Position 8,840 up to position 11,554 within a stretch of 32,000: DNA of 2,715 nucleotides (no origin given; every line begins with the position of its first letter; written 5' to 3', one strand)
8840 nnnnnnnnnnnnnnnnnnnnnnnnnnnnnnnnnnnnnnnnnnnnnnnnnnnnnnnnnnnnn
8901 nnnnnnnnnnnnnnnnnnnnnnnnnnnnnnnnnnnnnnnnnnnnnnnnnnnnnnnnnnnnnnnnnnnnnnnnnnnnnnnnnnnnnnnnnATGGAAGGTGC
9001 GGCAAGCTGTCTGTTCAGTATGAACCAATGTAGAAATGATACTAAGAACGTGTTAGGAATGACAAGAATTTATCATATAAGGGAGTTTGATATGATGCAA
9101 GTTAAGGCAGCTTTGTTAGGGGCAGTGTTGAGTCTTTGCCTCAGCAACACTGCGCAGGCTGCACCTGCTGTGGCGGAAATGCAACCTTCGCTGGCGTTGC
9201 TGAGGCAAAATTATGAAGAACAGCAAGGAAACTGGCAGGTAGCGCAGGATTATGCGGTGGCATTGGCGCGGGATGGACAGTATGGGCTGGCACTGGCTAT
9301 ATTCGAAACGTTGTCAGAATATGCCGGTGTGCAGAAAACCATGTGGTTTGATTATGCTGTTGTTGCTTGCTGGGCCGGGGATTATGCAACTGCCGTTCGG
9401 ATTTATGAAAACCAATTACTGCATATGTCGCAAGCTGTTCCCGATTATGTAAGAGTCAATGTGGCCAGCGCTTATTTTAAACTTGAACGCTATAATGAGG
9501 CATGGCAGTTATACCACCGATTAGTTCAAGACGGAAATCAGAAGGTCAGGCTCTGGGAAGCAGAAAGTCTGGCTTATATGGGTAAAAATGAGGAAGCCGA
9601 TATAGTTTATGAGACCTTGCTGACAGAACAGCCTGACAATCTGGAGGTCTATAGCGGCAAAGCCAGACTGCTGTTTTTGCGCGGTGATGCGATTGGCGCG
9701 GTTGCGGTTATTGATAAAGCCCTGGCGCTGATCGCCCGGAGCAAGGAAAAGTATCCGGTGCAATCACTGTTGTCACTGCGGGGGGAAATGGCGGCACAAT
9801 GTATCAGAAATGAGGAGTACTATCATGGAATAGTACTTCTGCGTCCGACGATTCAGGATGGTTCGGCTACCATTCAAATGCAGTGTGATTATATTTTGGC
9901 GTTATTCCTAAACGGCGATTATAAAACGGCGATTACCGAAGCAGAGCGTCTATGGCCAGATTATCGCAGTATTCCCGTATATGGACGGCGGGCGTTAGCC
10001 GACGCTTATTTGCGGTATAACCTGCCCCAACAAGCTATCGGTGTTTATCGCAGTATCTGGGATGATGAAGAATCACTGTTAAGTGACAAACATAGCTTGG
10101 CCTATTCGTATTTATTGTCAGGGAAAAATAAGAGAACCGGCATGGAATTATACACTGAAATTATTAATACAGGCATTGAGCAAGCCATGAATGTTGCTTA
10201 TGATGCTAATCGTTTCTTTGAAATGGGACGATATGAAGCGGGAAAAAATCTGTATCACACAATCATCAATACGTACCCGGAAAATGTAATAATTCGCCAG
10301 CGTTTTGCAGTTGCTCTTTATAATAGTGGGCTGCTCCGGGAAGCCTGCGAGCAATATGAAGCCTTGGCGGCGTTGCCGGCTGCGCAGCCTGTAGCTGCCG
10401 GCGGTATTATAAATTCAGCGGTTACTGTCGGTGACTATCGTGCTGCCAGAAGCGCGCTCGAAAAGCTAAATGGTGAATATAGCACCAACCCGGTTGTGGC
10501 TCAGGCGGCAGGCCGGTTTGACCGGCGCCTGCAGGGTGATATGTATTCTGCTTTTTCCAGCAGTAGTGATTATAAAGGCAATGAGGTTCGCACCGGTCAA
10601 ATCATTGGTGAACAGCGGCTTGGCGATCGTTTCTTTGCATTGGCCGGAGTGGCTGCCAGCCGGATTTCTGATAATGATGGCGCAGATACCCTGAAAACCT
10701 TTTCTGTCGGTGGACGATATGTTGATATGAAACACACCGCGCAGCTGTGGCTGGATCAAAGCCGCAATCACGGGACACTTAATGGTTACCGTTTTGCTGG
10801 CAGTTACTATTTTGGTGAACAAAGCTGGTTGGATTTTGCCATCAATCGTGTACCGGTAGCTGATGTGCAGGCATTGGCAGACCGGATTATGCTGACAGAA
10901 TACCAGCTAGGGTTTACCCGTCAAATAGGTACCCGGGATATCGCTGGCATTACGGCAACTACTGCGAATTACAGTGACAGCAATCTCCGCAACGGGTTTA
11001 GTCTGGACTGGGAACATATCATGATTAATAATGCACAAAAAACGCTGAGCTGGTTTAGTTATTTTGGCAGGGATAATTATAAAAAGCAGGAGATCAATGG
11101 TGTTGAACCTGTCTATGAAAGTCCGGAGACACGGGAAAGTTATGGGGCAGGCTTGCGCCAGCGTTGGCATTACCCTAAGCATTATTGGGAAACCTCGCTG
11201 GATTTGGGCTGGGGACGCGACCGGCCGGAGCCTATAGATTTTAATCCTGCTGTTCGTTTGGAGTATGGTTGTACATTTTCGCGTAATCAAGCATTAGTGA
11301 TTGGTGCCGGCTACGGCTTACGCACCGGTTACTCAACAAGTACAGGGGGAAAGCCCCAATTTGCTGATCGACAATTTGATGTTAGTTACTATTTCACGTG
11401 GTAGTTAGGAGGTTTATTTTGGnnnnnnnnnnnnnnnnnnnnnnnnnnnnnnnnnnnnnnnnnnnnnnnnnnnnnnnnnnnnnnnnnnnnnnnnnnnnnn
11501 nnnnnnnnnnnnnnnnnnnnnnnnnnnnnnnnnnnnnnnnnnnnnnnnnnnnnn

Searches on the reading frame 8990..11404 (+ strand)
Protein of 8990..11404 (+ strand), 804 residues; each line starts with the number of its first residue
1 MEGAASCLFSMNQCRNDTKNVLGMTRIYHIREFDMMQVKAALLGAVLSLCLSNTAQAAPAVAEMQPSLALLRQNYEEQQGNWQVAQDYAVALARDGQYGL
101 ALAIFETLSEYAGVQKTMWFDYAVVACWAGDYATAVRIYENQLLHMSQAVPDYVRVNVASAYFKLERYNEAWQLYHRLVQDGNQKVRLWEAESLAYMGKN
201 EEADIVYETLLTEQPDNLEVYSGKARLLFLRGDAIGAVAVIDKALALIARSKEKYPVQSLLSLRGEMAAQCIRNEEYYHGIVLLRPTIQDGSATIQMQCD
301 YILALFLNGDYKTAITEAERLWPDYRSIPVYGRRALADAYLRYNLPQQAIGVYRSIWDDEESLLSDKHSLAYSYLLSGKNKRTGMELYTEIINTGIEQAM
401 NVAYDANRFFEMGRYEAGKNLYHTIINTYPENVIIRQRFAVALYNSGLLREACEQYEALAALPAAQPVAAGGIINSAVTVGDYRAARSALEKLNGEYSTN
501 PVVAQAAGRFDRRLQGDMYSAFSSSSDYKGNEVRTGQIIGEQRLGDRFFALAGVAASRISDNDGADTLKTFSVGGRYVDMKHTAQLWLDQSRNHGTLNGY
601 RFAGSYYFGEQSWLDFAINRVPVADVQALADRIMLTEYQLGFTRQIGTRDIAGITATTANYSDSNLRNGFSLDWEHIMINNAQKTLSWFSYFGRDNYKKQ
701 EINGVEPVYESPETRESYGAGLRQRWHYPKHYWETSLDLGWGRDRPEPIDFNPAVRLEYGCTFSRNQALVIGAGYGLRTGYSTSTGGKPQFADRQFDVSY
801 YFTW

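Call 64: search_protein_families(library=pfam, proteins=[window:8990-11404:+], max_evalue=0.00001)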
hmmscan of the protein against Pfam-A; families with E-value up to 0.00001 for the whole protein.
window:8990-11404:+ (804 aa): 6 families
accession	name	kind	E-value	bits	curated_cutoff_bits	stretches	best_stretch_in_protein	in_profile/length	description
PF14559.12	TPR_19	-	4.1e-15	56.3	25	0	410-461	2-53/68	Tetratricopeptide repeat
PF13428.12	TPR_14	-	9e-12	44.9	23.5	0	187-227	4-44/44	Tetratricopeptide repeat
PF13432.12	TPR_16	-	2.2e-09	38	32.7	0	190-247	3-60/65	Tetratricopeptide repeat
PF13174.12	TPR_6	-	9e-07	29.6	26.3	0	187-216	3-32/33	Tetratricopeptide repeat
PF24575.1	TPR_Slam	-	3.5e-06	27.8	35.2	0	411-455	59-103/104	Surface lipoprotein assembly modifier, N-terminal TPR repeats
PF21197.3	PgaA_barrel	-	4.8e-06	26.4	27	1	532-774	26-268/294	PgaA membrane beta barrel domain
